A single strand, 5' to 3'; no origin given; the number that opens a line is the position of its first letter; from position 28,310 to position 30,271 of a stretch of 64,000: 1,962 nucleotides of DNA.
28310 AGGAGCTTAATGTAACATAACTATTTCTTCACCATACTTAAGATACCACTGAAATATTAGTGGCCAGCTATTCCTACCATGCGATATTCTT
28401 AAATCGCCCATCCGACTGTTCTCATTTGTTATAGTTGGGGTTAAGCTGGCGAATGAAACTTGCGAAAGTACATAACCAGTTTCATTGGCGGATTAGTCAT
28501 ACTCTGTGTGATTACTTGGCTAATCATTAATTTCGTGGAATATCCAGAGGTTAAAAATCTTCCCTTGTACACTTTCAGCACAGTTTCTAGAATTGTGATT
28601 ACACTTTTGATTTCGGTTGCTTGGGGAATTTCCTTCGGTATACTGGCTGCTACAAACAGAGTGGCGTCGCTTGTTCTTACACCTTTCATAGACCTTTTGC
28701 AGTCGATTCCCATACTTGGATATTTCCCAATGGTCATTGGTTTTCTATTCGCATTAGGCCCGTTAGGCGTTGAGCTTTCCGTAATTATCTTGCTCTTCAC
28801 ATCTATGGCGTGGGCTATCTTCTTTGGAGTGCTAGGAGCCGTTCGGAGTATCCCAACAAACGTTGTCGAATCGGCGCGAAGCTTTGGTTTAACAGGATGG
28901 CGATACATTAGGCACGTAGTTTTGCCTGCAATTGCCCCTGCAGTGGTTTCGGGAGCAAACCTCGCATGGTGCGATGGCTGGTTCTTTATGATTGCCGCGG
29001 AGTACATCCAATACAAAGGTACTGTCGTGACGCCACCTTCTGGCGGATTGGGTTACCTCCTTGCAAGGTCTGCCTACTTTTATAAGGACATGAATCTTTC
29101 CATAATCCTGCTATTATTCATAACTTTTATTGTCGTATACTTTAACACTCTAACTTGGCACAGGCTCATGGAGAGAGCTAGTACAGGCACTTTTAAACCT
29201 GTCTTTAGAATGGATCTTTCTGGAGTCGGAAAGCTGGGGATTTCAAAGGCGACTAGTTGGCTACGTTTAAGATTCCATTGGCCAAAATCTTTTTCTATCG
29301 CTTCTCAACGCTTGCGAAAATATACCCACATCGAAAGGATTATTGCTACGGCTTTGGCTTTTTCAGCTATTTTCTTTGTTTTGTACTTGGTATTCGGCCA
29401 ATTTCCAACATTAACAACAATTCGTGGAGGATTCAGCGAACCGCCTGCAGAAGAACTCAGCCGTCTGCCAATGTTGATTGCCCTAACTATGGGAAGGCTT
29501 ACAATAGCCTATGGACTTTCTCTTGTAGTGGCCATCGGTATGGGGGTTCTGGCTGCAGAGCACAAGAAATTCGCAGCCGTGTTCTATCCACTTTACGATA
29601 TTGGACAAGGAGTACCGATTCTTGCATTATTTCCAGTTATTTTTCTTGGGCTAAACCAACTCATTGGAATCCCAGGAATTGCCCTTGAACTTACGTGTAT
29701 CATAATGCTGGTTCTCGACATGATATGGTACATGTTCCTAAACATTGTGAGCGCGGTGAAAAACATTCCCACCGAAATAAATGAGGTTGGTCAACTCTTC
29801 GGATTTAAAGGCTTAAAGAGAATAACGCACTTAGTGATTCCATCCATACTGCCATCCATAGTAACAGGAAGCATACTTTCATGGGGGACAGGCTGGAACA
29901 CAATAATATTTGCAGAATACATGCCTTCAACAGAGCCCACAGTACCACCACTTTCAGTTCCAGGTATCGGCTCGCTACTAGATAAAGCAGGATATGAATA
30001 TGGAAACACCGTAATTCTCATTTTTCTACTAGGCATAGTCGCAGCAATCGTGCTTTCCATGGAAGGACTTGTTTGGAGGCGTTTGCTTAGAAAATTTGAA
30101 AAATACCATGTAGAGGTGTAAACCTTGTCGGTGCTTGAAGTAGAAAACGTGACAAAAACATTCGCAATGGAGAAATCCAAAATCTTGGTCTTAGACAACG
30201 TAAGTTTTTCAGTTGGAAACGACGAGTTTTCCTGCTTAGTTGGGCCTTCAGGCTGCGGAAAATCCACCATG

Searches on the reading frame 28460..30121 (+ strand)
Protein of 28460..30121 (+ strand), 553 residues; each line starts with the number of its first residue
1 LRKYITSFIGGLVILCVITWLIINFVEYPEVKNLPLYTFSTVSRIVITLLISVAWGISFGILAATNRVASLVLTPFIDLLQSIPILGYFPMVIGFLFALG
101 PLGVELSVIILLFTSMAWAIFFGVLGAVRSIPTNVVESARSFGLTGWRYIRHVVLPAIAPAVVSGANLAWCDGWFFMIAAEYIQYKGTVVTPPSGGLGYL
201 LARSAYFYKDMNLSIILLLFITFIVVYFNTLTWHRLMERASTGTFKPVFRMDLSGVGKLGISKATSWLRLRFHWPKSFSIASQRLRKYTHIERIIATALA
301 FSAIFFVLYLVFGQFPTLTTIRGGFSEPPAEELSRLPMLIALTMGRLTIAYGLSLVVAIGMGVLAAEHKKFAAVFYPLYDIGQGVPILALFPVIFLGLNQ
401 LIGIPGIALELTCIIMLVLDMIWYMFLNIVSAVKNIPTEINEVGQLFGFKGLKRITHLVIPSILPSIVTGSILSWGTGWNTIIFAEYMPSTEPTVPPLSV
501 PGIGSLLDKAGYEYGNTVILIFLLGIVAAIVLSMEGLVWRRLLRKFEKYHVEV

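Call 71: search_protein_families(library=pfam, proteins=[window:28460-30121:+], max_evalue=0.00001)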
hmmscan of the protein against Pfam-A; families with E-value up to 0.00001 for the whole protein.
window:28460-30121:+ (553 aa): 1 family
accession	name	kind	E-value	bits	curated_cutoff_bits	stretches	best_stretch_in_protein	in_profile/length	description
PF00528.27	BPD_transp_1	-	4.8e-39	134.4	26.4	2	56-231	1-170/184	Binding-protein-dependent transport system inner membrane component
